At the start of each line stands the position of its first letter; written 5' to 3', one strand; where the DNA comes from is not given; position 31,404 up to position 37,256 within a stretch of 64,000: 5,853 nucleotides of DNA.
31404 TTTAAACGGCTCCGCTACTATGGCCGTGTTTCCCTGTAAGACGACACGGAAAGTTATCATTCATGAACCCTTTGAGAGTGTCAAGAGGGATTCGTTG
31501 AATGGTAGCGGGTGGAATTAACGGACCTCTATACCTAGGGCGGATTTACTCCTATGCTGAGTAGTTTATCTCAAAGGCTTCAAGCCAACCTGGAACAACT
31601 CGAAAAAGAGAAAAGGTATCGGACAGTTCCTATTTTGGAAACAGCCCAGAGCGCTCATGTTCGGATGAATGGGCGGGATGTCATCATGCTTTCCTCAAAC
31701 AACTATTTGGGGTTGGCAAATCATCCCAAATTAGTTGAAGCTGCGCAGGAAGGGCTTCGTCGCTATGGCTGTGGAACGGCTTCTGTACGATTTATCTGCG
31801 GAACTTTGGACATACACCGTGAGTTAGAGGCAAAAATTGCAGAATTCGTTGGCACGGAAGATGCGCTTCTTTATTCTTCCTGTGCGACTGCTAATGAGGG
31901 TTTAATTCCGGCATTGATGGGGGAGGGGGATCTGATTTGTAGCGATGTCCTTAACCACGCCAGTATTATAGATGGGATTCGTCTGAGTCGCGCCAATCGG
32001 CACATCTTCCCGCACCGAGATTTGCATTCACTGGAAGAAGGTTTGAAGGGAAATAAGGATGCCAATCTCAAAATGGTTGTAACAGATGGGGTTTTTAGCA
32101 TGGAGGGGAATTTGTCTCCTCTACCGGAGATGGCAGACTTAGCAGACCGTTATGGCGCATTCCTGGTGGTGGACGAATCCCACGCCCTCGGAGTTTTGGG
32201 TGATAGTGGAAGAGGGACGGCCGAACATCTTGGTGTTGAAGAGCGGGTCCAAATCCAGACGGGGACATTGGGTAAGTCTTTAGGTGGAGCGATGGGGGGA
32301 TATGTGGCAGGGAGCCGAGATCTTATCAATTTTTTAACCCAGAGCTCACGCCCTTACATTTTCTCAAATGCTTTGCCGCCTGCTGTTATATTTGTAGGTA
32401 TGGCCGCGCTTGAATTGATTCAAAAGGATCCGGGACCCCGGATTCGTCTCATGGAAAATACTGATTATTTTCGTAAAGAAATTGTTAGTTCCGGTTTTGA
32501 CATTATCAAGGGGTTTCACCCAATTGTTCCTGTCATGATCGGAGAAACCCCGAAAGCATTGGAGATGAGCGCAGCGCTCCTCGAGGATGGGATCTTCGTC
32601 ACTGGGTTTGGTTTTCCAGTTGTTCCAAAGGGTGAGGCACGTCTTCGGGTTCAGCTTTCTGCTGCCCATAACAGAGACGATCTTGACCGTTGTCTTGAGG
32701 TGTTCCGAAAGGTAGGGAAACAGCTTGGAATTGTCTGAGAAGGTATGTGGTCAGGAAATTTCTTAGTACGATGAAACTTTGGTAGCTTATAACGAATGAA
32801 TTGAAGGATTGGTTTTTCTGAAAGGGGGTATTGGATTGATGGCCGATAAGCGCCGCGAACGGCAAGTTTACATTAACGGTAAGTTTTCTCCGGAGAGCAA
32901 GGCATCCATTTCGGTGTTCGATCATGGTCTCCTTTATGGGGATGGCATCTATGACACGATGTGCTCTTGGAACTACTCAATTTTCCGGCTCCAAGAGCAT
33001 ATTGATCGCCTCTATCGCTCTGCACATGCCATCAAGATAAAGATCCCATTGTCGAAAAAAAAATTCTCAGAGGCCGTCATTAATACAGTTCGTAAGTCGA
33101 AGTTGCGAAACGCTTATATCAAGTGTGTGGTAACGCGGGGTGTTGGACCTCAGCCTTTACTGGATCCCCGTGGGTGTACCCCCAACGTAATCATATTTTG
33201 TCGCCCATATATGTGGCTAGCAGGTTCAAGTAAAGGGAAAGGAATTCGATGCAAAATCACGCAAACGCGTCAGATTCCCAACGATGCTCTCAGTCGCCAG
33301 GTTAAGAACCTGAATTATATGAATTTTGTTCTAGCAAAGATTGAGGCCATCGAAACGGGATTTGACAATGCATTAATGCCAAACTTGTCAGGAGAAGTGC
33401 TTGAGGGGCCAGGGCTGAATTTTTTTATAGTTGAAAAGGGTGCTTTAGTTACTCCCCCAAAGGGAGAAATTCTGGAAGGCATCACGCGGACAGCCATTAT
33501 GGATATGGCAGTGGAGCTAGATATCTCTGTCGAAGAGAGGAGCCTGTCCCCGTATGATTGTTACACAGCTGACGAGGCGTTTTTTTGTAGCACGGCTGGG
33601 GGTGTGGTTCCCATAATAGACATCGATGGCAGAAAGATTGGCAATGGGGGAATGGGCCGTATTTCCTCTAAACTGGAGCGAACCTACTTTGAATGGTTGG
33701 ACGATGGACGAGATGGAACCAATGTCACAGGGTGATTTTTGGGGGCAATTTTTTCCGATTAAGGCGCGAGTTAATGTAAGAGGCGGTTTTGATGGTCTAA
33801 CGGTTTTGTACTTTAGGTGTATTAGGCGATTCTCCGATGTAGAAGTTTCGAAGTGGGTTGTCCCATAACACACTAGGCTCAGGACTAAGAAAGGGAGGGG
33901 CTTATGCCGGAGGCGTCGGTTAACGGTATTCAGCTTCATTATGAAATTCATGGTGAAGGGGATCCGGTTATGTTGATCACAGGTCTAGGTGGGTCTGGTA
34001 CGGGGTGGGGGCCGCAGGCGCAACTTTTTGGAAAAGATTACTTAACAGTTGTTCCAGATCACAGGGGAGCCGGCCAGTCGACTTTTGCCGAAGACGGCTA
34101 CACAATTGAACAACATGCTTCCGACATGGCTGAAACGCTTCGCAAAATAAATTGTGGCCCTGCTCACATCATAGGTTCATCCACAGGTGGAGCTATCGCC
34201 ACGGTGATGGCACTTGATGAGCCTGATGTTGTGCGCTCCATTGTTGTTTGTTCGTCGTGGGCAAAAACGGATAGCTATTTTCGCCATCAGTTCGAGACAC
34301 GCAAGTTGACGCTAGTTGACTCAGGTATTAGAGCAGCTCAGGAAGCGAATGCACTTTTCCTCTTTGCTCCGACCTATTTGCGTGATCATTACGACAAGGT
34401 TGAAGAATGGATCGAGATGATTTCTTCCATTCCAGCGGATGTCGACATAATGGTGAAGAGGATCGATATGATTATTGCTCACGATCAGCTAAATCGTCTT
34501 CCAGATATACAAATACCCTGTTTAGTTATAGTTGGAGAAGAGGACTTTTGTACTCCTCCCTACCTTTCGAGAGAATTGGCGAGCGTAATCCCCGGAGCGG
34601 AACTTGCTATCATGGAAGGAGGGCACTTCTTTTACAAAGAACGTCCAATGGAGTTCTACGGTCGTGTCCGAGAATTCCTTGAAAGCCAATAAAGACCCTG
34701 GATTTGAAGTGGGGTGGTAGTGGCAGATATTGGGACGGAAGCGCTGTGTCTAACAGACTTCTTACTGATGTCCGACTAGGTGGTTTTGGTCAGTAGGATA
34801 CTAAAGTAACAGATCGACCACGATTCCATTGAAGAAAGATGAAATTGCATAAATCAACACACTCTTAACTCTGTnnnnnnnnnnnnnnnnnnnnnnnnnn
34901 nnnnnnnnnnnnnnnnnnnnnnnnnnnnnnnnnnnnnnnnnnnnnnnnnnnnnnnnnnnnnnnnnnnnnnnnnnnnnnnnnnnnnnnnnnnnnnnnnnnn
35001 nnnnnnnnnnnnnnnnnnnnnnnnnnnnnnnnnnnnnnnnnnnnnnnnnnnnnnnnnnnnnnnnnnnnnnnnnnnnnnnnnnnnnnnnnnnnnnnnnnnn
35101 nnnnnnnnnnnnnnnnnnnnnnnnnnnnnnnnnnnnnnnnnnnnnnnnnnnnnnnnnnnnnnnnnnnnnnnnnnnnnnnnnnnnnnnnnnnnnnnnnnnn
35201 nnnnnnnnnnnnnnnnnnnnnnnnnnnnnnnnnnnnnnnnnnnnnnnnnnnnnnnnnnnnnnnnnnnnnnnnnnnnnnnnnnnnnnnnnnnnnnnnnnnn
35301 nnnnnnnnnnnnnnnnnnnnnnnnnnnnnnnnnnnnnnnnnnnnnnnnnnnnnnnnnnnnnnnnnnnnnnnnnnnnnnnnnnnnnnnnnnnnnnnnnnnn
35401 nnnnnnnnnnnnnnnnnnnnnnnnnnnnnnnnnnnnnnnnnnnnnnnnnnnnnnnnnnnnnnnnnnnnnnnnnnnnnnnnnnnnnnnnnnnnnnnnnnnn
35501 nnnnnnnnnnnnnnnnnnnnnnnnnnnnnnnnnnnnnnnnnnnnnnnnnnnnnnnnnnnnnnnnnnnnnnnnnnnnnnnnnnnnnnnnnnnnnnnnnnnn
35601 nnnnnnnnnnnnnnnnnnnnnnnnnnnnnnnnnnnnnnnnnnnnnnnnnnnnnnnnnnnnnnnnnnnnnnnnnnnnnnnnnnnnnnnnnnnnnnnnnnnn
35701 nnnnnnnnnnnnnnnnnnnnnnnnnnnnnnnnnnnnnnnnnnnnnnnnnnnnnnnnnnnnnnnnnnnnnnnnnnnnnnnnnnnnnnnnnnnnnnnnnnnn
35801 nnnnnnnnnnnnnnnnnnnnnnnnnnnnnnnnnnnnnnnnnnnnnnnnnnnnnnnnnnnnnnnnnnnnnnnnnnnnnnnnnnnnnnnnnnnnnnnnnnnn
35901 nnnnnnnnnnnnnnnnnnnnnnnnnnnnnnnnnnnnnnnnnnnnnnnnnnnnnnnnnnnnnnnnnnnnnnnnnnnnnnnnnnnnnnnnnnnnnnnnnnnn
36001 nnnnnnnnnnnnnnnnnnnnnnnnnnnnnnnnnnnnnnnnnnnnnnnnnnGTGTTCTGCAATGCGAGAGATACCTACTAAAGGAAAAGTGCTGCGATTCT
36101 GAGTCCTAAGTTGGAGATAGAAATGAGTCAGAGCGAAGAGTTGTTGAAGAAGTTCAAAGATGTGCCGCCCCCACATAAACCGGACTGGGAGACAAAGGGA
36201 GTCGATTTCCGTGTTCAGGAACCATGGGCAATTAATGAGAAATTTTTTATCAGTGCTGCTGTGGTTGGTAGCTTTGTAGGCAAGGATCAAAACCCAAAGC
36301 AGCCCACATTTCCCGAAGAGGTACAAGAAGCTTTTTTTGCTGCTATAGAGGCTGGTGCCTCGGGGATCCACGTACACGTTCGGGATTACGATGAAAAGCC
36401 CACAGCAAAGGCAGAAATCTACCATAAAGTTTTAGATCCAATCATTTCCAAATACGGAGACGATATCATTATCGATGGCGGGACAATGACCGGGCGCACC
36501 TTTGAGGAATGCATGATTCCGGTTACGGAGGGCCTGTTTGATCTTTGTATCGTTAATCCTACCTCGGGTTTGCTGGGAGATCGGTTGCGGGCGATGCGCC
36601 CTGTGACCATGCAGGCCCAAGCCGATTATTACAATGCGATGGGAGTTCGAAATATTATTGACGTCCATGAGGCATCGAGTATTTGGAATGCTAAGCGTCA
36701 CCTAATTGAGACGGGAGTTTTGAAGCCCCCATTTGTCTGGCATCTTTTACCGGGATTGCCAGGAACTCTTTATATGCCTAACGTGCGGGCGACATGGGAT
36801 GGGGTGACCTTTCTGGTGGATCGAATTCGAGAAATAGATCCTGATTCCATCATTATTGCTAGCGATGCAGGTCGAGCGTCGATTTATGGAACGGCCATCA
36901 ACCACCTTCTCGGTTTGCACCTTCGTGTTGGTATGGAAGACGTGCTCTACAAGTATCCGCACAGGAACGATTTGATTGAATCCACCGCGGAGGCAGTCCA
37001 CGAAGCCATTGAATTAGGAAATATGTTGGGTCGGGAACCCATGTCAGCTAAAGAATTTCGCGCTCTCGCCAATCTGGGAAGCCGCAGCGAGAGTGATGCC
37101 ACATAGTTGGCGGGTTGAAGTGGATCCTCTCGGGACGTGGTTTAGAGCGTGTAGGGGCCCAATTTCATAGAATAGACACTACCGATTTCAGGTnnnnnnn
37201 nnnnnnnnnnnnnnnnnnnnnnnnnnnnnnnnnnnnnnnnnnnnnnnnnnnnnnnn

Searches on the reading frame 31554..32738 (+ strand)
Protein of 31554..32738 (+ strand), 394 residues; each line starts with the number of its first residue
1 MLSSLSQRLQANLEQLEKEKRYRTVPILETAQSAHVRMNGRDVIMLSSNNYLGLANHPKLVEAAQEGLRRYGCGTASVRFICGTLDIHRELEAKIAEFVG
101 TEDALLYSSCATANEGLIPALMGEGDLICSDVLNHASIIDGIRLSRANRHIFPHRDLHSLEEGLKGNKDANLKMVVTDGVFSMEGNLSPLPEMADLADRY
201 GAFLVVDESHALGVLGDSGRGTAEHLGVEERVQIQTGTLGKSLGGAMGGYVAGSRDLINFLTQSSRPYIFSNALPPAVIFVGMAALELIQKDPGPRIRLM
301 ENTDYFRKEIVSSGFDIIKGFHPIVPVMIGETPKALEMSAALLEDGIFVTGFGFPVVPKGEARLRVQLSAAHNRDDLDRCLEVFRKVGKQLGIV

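Call 65: search_protein_families(library=pfam, max_evalue=0.000001, proteins=[window:31554-32738:+])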
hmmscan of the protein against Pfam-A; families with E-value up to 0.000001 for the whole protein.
window:31554-32738:+ (394 aa): 1 family
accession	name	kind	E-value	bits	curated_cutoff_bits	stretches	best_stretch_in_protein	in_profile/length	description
PF00155.27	Aminotran_1_2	-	1.5e-58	199.2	19.7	1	42-383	2-360/361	Aminotransferase class I and II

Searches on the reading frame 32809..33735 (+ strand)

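Call 65: search_protein_families(library=pfam, max_evalue=0.000001, proteins=[window:32809-33735:+])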
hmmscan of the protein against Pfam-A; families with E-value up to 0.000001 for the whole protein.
window:32809-33735:+ (308 aa): 1 family
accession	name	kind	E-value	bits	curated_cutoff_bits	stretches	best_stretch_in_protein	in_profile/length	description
PF01063.24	Aminotran_4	-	4.2e-54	184.2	28.5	1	46-270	1-221/223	Amino-transferase class IV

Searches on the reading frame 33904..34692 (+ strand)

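Call 66: search_protein_families(library=pfam, max_evalue=0.000001, proteins=[window:33904-34692:+])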
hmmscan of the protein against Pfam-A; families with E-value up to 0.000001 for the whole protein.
window:33904-34692:+ (262 aa): 4 families
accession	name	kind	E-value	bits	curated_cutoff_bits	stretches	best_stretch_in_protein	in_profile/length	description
PF00561.26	Abhydrolase_1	-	2.1e-27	96.8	25.8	1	21-248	2-245/245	alpha/beta hydrolase fold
PF12697.13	Abhydrolase_6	-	1.6e-17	65.3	26.3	1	24-251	3-214/217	Alpha/beta hydrolase family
PF12146.15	Hydrolase_4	-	5.4e-14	52.5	27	1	39-239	25-229/239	Serine aminopeptidase, S33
PF03959.19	FSH1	-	2.2e-07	31.2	21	1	89-243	105-201/211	Serine hydrolase (FSH1)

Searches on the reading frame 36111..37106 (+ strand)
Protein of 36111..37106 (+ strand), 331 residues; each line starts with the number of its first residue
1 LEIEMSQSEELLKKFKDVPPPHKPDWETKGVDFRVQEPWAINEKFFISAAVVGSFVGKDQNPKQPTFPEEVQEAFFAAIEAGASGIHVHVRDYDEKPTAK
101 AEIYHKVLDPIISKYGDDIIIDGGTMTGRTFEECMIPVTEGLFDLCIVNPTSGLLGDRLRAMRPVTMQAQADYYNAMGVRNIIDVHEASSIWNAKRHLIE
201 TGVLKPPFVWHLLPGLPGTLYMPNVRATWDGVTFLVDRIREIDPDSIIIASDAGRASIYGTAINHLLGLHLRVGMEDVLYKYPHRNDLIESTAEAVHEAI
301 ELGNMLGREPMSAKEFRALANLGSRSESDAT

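Call 66: search_protein_families(library=pfam, max_evalue=0.000001, proteins=[window:36111-37106:+])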
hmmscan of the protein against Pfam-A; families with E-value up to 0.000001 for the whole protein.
window:36111-37106:+ (331 aa): 1 family
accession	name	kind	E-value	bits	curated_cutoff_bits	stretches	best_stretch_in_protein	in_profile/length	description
PF05853.18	BKACE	-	4.3e-39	134.9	24.8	1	44-321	1-273/274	beta-keto acid cleavage enzyme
